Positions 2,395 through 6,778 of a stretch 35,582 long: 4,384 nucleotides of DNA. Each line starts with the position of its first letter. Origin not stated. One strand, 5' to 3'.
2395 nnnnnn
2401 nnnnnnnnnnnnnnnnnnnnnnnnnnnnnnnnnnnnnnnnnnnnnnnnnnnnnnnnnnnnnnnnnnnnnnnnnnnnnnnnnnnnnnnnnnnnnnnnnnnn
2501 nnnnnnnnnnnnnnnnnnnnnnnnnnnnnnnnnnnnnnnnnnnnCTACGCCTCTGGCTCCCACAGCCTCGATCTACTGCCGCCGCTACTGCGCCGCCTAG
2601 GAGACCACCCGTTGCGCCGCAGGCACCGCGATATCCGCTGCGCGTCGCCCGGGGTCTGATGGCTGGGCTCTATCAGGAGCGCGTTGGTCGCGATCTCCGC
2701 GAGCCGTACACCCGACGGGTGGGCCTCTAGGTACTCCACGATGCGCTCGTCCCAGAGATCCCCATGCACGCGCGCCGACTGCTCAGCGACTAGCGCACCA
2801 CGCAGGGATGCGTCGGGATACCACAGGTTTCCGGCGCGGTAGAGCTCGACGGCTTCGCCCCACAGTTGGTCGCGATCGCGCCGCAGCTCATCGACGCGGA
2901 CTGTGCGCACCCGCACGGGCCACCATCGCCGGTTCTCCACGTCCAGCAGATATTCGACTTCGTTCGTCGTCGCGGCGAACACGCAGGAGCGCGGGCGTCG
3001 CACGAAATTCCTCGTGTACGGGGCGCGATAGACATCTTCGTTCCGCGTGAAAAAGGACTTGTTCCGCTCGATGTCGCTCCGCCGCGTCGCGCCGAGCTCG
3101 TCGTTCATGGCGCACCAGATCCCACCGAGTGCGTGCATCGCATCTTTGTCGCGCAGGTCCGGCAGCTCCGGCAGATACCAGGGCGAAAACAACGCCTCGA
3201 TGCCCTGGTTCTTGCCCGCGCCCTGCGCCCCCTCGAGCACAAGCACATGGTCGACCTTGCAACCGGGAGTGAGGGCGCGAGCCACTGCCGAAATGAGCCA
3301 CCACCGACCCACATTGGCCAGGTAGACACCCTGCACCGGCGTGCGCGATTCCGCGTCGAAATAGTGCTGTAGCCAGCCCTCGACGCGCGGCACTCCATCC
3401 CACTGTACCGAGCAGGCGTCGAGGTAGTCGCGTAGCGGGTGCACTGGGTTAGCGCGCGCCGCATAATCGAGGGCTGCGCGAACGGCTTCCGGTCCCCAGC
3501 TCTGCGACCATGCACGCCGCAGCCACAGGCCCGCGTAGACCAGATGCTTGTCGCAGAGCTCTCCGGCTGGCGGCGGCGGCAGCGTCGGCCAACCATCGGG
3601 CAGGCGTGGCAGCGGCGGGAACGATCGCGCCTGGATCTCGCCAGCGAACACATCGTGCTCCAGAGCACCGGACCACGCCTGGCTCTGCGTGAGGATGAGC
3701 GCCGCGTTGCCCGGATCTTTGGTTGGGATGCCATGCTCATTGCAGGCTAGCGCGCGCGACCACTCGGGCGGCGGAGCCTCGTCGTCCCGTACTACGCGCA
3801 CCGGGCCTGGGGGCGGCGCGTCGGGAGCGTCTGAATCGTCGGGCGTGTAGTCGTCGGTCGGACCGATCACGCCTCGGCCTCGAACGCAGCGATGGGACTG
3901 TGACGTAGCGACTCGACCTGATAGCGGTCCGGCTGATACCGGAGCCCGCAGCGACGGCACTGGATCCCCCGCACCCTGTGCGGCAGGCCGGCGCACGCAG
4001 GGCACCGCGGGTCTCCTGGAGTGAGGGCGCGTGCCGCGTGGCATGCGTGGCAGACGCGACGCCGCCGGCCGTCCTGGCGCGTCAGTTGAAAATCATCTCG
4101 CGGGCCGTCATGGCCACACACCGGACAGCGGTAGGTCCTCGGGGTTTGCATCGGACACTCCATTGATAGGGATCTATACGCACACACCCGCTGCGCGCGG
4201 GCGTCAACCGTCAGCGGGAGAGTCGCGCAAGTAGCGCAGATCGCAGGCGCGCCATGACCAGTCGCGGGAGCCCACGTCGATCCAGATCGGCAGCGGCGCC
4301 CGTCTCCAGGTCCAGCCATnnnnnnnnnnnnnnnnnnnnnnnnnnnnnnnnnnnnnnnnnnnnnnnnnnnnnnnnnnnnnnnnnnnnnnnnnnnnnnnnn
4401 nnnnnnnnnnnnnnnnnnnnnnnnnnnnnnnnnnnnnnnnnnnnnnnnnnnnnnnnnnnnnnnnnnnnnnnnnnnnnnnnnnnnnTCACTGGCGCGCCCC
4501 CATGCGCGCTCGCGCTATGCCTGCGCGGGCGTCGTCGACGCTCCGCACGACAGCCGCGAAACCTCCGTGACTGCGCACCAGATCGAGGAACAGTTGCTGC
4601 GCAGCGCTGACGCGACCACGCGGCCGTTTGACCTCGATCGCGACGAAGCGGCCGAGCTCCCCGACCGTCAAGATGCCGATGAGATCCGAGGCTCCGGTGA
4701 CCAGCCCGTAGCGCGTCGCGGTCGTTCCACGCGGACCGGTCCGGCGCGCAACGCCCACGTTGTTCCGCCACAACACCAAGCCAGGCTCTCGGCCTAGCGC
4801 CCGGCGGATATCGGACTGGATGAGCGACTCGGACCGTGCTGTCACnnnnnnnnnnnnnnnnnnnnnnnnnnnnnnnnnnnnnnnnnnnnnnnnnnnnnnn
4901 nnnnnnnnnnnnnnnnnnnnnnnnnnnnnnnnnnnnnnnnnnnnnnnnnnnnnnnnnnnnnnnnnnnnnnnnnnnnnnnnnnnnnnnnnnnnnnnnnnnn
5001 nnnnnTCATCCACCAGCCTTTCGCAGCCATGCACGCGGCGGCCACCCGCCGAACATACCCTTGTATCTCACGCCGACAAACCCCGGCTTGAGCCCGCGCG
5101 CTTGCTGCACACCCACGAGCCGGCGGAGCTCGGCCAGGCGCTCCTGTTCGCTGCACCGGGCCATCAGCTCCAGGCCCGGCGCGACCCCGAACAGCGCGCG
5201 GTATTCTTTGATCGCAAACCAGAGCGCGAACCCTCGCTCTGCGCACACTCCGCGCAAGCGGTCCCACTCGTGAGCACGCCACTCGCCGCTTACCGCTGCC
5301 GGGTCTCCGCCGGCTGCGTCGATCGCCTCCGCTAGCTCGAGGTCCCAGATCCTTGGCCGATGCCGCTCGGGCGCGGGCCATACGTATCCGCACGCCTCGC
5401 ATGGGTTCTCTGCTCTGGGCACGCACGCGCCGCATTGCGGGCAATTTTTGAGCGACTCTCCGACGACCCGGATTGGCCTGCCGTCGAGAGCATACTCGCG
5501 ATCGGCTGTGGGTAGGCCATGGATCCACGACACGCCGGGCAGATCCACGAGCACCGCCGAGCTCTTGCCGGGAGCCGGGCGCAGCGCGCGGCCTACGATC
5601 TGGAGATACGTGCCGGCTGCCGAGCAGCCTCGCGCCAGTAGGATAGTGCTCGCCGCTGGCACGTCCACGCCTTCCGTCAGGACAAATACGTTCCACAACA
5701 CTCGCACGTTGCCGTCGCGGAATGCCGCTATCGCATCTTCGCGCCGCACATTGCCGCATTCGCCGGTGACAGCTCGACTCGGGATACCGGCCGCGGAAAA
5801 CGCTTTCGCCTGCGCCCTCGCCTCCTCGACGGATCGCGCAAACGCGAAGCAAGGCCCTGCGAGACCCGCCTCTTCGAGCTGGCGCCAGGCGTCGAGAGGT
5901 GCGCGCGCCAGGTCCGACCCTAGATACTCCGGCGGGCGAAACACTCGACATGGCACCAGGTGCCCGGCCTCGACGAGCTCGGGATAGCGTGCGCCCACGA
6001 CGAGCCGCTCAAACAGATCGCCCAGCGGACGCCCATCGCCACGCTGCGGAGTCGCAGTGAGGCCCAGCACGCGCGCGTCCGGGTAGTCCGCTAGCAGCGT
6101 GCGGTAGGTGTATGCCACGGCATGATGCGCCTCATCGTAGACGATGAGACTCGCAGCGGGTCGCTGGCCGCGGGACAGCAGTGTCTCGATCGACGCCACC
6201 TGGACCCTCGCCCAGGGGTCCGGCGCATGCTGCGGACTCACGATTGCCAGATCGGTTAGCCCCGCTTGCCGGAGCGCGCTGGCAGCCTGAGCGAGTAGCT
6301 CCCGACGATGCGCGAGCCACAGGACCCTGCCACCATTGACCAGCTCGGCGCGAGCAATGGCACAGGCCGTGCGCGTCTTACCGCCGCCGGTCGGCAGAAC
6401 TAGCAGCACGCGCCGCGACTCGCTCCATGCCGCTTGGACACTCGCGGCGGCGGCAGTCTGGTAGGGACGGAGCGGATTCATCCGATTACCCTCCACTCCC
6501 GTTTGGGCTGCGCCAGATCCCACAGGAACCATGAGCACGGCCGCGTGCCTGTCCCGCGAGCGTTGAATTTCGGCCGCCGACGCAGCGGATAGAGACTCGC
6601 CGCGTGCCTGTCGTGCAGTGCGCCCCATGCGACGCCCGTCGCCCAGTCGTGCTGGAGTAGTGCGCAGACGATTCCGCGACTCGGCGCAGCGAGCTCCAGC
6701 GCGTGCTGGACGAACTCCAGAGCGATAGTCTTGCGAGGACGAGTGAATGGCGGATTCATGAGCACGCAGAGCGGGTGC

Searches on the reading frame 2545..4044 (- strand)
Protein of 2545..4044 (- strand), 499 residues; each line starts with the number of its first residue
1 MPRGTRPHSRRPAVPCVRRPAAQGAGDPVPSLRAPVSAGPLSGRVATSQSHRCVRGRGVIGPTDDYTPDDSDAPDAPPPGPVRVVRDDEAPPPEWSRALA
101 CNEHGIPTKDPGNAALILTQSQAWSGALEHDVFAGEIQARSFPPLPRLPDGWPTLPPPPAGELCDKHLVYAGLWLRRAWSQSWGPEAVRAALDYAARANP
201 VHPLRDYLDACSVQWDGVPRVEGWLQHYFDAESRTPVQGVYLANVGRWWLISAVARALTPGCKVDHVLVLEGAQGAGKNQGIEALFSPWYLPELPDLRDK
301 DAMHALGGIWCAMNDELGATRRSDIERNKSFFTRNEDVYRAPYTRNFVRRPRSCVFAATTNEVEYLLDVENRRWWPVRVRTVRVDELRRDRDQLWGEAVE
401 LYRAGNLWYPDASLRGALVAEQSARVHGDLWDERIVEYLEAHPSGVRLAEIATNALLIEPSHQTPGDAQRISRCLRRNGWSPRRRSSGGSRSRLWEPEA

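Call 14: search_protein_families(library=pfam, proteins=[window:2545-4044:-], max_evalue=0.01)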
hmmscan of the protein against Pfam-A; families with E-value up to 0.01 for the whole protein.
window:2545-4044:- (499 aa): 1 family
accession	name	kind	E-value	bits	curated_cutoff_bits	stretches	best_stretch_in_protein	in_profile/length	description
PF05272.17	VapE-like_dom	-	3.1e-62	210.3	25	1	212-424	3-214/217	Virulence-associated protein E-like domain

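Call 15: search_protein_families(library=phrogs, proteins=[window:2545-4044:-], max_evalue=0.01)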
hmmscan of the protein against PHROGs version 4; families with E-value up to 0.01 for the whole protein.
window:2545-4044:- (499 aa): 7 families
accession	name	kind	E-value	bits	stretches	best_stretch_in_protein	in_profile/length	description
phrog_1313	-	DNA, RNA and nucleotide metabolism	3e-77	261.9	1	93-496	136-553/568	DNA helicase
phrog_256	-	DNA, RNA and nucleotide metabolism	3.7e-72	245.1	1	87-441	359-703/798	DNA helicase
phrog_15962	-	DNA, RNA and nucleotide metabolism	9.5e-58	197.1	1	89-497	386-803/835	DNA primase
phrog_2249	-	DNA, RNA and nucleotide metabolism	2e-42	146.8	1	197-496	470-772/802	DNA primase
phrog_16593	-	DNA, RNA and nucleotide metabolism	6.3e-30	105.2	1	177-490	477-799/823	DNA primase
phrog_36873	-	DNA, RNA and nucleotide metabolism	6.6e-30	104.6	1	243-498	525-781/1082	DNA helicase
phrog_4630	-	DNA, RNA and nucleotide metabolism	3.1e-06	27.1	1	203-379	184-365/581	DNA primase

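Call 16: find_related_loci(query=window:2545-4044:-, collection=viral_contigs, flank=6000)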
Query window:2545-4044:- (499 aa) in viral_contigs; peptide patterns used: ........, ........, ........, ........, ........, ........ (x = any residue, [..] = any of these).
4 stretches matched a pattern, but none encodes a relative of the query by tblastn (E <= 1e-3).

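Call 19: find_encoding_contigs(protein=window:2545-4044:-, flank=5000, max_places=10)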
Protein window:2545-4044:- (499 aa): no gene with exactly this product is on record in the collection.

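Call 20: find_homologous_proteins(query=window:2545-4044:-, max_evalue=1e-30)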
Query window:2545-4044:- (499 aa): 1186 proteins with E <= 1e-30 among 8000 candidates; the best 120 are listed.
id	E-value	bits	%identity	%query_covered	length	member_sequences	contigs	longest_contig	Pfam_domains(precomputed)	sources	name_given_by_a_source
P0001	0.0e+0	1033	100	88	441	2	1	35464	PF05272.18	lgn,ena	-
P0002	4.8e-178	611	64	83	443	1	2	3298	PF05272.18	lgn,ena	-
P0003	3.5e-164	565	59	83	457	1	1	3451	PF05272.18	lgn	-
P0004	9.8e-127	442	51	87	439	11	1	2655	PF05272.18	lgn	-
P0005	1.5e-126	441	52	82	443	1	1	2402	PF05272.18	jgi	-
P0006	1.0e-124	435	51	84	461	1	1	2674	PF19263.6,PF05272.18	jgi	-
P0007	3.2e-124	433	51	88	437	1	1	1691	PF05272.18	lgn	-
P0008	1.2e-120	422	50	83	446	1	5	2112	PF05272.18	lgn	-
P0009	1.4e-114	402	48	87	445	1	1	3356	PF19263.6,PF05272.18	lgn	-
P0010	3.2e-113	397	46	89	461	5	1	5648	PF05272.18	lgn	-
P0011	4.0e-113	397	49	85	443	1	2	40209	PF19263.6,PF05272.18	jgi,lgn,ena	-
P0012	7.4e-112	393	49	83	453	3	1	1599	PF19263.6,PF05272.18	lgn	-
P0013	2.5e-111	391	49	86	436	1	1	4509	PF05272.18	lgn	-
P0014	4.2e-111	390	46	86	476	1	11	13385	PF05272.18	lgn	-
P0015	1.1e-107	379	48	79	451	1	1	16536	PF19263.6,PF05272.18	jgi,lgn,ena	-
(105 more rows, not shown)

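Call 21: find_encoding_contigs(protein=P0001, flank=3000, max_places=5)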
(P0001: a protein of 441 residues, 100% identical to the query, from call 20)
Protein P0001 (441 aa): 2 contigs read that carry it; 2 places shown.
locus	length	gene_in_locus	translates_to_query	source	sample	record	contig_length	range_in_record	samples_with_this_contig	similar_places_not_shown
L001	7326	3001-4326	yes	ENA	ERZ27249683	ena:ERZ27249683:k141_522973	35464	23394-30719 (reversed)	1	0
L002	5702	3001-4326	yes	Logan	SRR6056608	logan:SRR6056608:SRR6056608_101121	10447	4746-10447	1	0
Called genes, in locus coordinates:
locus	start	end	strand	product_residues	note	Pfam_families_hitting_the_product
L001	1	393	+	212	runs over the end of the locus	-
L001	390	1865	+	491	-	PF00270:DEAD, PF04851:ResIII, PF00271:Helicase_C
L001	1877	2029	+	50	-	-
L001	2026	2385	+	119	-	PF08774:VRR_NUC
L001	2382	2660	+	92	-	-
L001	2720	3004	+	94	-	-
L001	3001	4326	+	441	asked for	PF05272:VapE-like_dom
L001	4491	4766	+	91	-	-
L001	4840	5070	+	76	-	-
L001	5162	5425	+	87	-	PF22253:DUF6948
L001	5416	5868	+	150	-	-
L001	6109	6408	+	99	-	-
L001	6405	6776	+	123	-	PF04266:ASCH (weak)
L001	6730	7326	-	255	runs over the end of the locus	-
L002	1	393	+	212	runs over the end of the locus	-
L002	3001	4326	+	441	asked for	PF05272:VapE-like_dom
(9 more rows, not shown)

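Call 22: find_encoding_contigs(protein=P0002, flank=5000, max_places=5)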
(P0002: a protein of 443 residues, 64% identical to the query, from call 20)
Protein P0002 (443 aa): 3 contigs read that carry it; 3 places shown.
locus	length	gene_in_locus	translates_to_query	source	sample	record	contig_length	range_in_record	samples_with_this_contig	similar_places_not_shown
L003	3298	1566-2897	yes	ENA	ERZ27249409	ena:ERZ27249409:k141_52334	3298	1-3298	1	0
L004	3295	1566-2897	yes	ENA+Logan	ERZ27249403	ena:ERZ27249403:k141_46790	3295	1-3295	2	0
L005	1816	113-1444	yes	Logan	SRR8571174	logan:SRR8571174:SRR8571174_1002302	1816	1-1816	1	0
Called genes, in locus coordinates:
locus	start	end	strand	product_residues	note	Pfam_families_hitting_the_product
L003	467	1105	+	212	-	-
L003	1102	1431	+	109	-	-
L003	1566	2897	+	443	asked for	PF05272:VapE-like_dom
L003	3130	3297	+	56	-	?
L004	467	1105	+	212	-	-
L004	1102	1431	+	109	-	-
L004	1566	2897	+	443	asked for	PF05272:VapE-like_dom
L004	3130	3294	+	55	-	?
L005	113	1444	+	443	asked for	PF05272:VapE-like_dom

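Call 23: find_encoding_contigs(protein=P0003, flank=5000, max_places=5)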
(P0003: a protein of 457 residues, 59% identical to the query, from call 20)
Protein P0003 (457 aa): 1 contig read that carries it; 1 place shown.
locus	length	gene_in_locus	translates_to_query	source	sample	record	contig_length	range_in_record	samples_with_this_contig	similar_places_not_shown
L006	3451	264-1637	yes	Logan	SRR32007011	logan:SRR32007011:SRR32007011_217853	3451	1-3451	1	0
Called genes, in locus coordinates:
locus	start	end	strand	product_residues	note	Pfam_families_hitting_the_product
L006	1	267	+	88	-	?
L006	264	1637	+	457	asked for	PF05272:VapE-like_dom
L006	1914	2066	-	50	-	-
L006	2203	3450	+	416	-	?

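Call 24: find_encoding_contigs(protein=P0011, flank=8000, max_places=5)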
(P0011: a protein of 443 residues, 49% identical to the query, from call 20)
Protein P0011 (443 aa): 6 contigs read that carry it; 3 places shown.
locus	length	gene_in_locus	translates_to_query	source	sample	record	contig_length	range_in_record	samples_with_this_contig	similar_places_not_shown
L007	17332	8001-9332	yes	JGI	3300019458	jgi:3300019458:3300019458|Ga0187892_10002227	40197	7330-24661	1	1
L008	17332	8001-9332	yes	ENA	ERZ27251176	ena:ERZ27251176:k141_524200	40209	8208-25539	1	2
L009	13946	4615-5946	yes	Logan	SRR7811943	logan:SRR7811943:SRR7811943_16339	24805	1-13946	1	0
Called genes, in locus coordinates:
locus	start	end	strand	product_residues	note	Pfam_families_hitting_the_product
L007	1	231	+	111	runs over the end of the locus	-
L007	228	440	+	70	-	-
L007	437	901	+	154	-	-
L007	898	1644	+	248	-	PF04404:ERF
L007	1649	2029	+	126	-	PF01555:N6_N4_Mtase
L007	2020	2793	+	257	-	PF01555:N6_N4_Mtase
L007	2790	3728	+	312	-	PF07505:DUF5131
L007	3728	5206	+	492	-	PF19864:Radical_SAM_N2, PF04055:Radical_SAM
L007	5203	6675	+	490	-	PF04851:ResIII, PF00271:Helicase_C, PF10571:UPF0547 (faint)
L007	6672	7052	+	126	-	PF08774:VRR_NUC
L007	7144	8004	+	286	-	PF09250:Prim-Pol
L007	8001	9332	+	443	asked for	PF05272:VapE-like_dom, PF19263:DUF5906 (weak)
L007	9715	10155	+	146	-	-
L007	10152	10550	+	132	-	PF00166:Cpn10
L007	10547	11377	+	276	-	PF03102:NeuB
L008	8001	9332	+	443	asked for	PF05272:VapE-like_dom, PF19263:DUF5906 (weak)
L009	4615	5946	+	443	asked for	PF05272:VapE-like_dom, PF19263:DUF5906 (weak)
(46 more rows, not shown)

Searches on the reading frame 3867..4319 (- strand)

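Call 14: search_protein_families(library=pfam, proteins=[window:3867-4319:-], max_evalue=0.01)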
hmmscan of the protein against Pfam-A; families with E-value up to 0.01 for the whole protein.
window:3867-4319:- (150 aa): 1 family
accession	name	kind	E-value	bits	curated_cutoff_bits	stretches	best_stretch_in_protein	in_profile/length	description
PF12898.13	Stc1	-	0.0043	18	24.8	0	49-94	38-83/84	Stc1 domain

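Call 15: search_protein_families(library=phrogs, proteins=[window:3867-4319:-], max_evalue=0.01)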
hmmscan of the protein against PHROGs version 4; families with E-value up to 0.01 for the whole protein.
window:3867-4319:- (150 aa): 1 family
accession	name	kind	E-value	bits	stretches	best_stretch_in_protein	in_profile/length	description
phrog_2255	-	DNA, RNA and nucleotide metabolism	0.00075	20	1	52-130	43-122/211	HNH endonuclease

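Call 86: search_protein_families(library=ncbifam, proteins=[window:3867-4319:-], max_evalue=0.01)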
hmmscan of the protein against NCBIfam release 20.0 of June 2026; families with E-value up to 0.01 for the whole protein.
window:3867-4319:- (150 aa): 0 families

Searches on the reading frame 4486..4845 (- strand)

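Call 14: search_protein_families(library=pfam, proteins=[window:4486-4845:-], max_evalue=0.01)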
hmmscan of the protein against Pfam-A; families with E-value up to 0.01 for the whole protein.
window:4486-4845:- (119 aa): 2 families
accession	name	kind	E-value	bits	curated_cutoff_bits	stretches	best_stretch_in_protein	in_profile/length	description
PF08774.17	VRR_NUC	-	1.6e-10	41.5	23.8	1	6-103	3-115/116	VRR-NUC domain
PF01939.22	NucS_C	-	0.0035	17.8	24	1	52-96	30-76/124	Endonuclease NucS C-terminal domain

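Call 15: search_protein_families(library=phrogs, proteins=[window:4486-4845:-], max_evalue=0.01)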
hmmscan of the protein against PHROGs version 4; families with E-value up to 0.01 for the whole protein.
window:4486-4845:- (119 aa): 3 families
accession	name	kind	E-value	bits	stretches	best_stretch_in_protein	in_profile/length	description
phrog_93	-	DNA, RNA and nucleotide metabolism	1.1e-16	61.6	1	2-112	350-440/613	endonuclease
phrog_824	-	unknown function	4.5e-15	57.3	1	33-110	95-171/265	-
phrog_5702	-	DNA, RNA and nucleotide metabolism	1.7e-09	38.6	1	50-109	5-62/70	Holliday junction resolvase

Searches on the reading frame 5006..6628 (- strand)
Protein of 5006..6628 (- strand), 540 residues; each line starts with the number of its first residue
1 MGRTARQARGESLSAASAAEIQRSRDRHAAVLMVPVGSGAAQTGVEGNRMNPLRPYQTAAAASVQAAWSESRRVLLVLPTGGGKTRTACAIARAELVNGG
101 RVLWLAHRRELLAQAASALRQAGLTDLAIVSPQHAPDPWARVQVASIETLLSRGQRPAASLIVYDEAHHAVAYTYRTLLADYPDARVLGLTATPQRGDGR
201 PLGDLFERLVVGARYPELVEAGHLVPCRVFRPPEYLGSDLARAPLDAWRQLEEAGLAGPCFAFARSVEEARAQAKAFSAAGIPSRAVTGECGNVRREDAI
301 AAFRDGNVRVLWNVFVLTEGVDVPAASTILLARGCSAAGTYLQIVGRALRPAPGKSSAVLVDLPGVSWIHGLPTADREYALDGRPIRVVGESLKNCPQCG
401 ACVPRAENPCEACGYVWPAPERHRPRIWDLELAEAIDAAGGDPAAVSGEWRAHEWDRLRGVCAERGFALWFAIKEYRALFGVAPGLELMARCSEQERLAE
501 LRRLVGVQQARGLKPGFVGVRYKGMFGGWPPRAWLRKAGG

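Call 14: search_protein_families(library=pfam, proteins=[window:5006-6628:-], max_evalue=0.01)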
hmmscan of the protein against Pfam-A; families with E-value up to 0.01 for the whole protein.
window:5006-6628:- (540 aa): 5 families
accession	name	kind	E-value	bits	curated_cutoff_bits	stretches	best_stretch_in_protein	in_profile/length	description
PF04851.21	ResIII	-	6.1e-22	78.7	22.5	1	53-196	4-164/164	Type III restriction enzyme, res subunit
PF00271.37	Helicase_C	-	2.4e-11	44.3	23.5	1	258-350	16-108/110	Helicase conserved C-terminal domain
PF00270.35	DEAD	-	3.1e-09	37.2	26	1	55-195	2-161/167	DEAD/DEAH box helicase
PF10571.15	UPF0547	-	0.00022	21.7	29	1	394-418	1-25/26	Uncharacterised protein family UPF0547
PF13604.12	AAA_30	-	0.0079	16.4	27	0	62-196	8-128/191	AAA domain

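Call 15: search_protein_families(library=phrogs, proteins=[window:5006-6628:-], max_evalue=0.01)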
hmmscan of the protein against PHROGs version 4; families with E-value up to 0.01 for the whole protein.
window:5006-6628:- (540 aa): 6 families
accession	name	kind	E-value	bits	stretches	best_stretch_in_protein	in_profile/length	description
phrog_16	-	DNA, RNA and nucleotide metabolism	5.4e-74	251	1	45-421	265-654/986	DNA helicase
phrog_16694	-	unknown function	2.8e-15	56.3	2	52-228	274-484/1010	-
phrog_62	-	DNA, RNA and nucleotide metabolism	1.5e-08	33.6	1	52-199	696-854/1881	DNA helicase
phrog_9690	-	DNA, RNA and nucleotide metabolism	3.1e-08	34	1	286-363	190-268/306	DNA helicase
phrog_16259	-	DNA, RNA and nucleotide metabolism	0.00022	21.6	1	53-172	118-238/330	DNA helicase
phrog_6819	-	DNA, RNA and nucleotide metabolism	0.0098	15.3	0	48-120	16-82/645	Holliday junction branch migration helicase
